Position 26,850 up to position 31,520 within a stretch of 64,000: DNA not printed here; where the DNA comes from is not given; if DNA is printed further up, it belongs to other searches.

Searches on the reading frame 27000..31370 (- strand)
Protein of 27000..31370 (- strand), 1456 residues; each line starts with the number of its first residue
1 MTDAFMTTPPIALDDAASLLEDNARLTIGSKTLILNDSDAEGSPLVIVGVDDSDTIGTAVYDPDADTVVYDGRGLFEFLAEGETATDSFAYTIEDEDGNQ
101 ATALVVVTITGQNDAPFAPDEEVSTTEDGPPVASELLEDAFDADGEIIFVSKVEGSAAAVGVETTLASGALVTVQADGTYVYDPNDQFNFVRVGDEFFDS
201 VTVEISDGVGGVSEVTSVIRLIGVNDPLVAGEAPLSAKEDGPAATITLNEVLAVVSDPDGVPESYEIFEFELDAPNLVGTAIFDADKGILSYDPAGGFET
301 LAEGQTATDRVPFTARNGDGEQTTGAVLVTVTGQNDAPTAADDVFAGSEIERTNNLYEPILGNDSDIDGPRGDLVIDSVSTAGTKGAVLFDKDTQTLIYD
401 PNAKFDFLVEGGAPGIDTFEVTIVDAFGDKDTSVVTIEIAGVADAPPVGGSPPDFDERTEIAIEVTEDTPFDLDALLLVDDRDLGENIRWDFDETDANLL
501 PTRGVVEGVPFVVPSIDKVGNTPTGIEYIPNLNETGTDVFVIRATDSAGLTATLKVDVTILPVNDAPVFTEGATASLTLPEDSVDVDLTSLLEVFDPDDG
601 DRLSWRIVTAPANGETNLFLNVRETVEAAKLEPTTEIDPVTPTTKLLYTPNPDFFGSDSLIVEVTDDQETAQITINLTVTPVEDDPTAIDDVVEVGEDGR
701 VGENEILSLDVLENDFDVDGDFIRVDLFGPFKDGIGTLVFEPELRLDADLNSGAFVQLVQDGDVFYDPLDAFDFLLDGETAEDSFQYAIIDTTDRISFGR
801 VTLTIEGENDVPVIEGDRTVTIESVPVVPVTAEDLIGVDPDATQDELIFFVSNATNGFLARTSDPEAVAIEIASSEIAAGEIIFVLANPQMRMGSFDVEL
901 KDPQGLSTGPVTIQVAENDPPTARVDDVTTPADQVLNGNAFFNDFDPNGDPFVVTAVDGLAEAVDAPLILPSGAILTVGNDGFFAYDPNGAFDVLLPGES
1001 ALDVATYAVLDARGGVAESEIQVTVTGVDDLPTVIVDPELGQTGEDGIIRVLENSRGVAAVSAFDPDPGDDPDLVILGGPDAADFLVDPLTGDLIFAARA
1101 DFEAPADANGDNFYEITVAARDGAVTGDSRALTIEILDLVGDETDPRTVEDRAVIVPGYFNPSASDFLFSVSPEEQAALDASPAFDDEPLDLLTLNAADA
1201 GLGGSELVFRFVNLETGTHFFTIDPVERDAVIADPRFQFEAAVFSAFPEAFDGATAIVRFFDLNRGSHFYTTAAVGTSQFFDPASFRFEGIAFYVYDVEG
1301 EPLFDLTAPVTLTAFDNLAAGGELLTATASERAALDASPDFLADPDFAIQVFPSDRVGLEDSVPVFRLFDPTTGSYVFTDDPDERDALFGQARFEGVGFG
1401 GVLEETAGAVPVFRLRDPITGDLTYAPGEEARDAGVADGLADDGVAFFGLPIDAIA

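Call 5: search_protein_families(library=pfam, proteins=[window:27000-31370:-], max_evalue=0.01)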
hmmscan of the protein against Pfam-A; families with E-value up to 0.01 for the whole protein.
window:27000-31370:- (1456 aa): 6 families
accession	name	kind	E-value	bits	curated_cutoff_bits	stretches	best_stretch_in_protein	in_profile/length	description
PF17963.7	Big_9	-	5.7e-66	219.9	23.6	8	335-437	1-88/89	Bacterial Ig domain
PF17803.7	Cadherin_4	-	9.3e-63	209.1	25.1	8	104-182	2-71/71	Bacterial cadherin-like domain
PF18885.6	DUF5648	-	9.8e-30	104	25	2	1160-1295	6-133/134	Domain of unknown function (DUF5648)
PF17892.7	Cadherin_5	-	2.1e-24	85.6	26.5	3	113-217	2-93/98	Cadherin-like domain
PF16184.11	Cadherin_3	-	2.4e-07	31.1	25.5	1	812-903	1-93/106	Cadherin-like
PF00028.23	Cadherin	-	4.7e-07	30.6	28.8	1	1050-1136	4-90/93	Cadherin domain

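Call 6: search_protein_families(library=ncbifam, proteins=[window:27000-31370:-], max_evalue=0.01)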
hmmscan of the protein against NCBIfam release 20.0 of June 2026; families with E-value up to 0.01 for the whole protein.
window:27000-31370:- (1456 aa): 3 families
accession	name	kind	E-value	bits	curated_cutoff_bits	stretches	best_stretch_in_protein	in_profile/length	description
NF012211.1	tand_rpt_95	domain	3.1e-57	190.6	90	7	21-122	3-97/98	tandem-95 repeat protein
TIGR01965.1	VCBS_repeat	domain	4.7e-25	87.6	15.5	3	77-128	49-97/99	VCBS domain-containing protein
NF045619.1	adhes_GNV_Cterm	subfamily_domain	0.0069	15.6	180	0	924-1039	98-213/458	BapA/Bap/LapF family large adhesin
